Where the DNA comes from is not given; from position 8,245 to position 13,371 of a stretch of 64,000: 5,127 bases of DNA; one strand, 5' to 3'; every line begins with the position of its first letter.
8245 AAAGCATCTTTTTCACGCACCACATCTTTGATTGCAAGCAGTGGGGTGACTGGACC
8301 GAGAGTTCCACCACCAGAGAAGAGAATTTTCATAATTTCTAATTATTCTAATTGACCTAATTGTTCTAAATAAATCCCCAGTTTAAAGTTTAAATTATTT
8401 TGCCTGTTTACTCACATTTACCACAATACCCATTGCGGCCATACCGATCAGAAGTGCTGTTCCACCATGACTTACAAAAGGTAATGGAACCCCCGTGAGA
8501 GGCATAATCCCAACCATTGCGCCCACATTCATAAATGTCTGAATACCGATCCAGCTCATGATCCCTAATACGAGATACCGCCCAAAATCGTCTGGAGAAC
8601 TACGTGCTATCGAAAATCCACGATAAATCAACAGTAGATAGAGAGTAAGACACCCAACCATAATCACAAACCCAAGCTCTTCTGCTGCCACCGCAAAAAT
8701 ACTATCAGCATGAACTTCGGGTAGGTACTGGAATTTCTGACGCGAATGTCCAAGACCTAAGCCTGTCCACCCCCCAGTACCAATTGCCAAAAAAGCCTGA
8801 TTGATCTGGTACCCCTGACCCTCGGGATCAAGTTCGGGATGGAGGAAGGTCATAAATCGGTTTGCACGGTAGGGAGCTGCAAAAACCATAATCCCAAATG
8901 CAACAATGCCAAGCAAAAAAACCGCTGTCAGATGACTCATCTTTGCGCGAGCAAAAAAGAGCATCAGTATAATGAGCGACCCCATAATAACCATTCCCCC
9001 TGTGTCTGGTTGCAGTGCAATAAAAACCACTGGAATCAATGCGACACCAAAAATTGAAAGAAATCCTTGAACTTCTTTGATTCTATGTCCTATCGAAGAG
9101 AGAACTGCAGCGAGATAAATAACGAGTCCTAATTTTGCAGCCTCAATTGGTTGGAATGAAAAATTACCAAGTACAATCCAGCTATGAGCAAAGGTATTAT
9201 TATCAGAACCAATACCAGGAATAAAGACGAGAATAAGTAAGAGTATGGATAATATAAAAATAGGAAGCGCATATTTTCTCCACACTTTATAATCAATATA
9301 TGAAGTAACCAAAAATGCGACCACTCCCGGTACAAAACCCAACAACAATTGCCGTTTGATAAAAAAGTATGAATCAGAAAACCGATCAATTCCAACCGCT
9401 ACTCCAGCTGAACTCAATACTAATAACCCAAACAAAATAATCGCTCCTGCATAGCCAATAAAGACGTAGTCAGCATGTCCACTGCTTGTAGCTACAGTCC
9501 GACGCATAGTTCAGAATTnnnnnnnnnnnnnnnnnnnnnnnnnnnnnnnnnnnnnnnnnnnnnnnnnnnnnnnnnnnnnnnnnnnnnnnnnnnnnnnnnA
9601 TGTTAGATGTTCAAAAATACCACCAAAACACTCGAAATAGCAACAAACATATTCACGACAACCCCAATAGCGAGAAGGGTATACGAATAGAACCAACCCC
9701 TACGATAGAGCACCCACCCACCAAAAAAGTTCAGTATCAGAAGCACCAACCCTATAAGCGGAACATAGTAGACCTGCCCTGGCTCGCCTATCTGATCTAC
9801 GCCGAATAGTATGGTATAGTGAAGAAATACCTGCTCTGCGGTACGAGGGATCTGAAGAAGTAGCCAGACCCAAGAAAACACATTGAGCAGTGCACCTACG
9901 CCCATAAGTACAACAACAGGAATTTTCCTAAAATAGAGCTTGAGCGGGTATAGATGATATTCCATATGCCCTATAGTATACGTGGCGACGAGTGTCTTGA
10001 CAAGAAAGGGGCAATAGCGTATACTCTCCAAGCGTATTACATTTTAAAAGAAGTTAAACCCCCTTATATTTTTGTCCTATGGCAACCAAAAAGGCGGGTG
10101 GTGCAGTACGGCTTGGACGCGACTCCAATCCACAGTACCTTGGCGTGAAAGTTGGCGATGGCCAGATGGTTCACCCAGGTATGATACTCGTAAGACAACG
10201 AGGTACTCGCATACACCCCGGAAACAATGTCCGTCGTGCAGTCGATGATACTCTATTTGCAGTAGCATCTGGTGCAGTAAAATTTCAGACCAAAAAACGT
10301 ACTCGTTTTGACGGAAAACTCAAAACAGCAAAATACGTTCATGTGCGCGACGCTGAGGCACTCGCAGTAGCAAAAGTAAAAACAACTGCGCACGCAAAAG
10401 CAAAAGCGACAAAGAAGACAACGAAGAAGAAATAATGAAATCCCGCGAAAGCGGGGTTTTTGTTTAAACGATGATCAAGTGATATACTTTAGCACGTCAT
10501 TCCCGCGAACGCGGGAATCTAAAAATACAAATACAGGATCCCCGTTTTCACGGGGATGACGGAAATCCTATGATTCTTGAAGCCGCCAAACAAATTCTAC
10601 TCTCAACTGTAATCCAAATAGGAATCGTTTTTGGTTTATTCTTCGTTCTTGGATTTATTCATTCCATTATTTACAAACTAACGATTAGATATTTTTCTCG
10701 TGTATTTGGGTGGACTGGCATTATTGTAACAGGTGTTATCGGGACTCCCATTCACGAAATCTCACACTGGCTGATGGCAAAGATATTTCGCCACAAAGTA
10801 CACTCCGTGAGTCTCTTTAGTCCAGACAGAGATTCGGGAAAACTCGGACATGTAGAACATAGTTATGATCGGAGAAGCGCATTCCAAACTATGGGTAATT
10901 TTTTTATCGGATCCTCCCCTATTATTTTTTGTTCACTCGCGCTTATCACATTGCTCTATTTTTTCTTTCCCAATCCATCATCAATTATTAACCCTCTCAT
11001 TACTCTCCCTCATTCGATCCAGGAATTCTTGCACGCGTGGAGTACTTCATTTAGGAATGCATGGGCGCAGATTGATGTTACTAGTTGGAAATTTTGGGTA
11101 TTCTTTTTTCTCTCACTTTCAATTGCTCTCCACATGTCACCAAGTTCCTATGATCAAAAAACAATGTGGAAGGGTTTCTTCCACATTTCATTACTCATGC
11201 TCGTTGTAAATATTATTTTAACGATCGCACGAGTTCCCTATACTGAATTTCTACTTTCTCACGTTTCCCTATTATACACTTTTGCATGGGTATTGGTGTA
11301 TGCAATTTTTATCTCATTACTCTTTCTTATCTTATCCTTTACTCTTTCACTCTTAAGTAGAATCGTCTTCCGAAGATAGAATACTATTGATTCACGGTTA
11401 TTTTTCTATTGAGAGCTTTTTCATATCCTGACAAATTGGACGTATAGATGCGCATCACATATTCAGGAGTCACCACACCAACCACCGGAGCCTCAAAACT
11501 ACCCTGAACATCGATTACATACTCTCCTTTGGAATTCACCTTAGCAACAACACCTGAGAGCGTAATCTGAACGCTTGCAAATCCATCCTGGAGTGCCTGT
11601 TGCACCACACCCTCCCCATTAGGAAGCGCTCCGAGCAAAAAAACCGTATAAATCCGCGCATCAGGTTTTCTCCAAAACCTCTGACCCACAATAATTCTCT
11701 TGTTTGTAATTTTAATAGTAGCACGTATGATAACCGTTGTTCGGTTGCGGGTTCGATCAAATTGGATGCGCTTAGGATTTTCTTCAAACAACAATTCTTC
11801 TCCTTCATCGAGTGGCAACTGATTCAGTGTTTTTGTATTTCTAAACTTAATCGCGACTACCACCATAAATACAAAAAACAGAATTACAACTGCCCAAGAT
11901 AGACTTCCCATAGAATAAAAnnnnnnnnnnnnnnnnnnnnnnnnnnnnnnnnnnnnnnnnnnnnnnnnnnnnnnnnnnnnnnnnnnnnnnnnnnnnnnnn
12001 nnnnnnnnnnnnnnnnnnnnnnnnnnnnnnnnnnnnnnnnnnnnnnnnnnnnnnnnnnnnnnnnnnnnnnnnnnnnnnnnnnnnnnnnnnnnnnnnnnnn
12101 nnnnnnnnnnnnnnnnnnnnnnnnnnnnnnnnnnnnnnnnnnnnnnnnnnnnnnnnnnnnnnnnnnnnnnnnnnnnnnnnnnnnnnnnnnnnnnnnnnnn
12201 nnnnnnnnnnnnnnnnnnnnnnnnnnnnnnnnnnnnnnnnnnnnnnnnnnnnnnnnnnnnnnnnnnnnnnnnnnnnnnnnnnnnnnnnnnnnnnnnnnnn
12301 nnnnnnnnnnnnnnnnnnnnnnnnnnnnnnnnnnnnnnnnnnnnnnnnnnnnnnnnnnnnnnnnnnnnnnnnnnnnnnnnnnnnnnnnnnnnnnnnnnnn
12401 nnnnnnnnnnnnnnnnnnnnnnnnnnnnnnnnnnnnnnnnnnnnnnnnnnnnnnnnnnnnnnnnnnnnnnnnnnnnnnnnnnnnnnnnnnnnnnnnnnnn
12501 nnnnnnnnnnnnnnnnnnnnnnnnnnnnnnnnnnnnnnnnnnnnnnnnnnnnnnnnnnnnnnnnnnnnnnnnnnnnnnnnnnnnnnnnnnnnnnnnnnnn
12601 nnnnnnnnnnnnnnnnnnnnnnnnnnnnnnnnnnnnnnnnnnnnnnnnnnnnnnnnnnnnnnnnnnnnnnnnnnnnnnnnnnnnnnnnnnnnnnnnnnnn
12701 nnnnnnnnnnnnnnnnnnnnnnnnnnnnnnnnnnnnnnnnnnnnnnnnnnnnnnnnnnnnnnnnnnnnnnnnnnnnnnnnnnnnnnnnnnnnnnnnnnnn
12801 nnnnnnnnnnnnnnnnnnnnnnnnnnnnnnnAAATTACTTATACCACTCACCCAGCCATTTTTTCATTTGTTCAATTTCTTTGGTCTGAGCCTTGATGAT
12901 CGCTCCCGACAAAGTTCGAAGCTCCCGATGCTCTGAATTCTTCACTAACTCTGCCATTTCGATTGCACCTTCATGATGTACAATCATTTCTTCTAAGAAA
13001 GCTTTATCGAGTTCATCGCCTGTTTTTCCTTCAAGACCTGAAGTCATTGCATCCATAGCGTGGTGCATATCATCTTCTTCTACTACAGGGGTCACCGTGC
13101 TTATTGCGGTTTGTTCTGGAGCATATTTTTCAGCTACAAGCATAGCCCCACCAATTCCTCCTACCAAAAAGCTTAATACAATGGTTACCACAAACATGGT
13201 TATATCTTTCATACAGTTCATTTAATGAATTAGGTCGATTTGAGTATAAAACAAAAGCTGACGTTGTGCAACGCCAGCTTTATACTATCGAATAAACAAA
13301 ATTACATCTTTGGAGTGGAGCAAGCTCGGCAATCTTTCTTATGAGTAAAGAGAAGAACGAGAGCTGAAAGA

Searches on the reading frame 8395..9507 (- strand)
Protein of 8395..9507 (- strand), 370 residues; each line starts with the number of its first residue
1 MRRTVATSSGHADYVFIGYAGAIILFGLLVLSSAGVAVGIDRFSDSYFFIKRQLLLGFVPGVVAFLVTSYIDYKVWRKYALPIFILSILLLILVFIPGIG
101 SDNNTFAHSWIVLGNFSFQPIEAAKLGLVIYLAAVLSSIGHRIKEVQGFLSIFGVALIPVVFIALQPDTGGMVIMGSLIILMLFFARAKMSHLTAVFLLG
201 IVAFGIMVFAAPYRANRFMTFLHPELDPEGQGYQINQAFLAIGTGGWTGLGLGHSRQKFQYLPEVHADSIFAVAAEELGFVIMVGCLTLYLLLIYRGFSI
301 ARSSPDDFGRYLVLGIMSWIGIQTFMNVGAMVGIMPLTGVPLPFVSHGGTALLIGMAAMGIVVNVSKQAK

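Call 89: search_protein_families(library=pfam, proteins=[window:8395-9507:-], max_evalue=0.001)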
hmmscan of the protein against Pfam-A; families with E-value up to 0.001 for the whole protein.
window:8395-9507:- (370 aa): 1 family
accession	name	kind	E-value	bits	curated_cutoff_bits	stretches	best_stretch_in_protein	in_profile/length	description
PF01098.24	FTSW_RODA_SPOVE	-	6.3e-96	321.9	26.4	1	19-369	7-354/356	Cell cycle protein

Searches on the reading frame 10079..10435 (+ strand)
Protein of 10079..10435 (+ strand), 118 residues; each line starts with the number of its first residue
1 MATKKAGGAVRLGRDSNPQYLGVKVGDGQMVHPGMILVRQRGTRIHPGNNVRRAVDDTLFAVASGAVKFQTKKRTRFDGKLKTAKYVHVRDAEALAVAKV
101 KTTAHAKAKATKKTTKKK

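Call 89: search_protein_families(library=pfam, proteins=[window:10079-10435:+], max_evalue=0.001)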
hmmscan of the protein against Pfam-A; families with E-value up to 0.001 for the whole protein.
window:10079-10435:+ (118 aa): 1 family
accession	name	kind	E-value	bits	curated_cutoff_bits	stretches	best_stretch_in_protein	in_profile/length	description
PF01016.24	Ribosomal_L27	-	1.1e-30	105.9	20.5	1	2-75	1-74/79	Ribosomal L27 protein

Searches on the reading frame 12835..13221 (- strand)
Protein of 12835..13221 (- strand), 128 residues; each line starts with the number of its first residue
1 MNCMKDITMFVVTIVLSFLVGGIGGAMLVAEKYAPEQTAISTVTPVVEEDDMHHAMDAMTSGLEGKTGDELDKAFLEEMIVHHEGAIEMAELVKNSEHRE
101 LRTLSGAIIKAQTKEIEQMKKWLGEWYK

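Call 90: search_protein_families(library=pfam, proteins=[window:12835-13221:-], max_evalue=0.001)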
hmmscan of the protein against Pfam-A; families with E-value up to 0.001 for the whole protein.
window:12835-13221:- (128 aa): 2 families
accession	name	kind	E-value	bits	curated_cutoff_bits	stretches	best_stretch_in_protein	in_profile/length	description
PF03713.19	DUF305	-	1.6e-17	64.4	27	1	47-123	73-151/151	Domain of unknown function (DUF305)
PF13628.12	DUF4142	-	4.2e-05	24.3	27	1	50-108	65-124/138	Domain of unknown function (DUF4142)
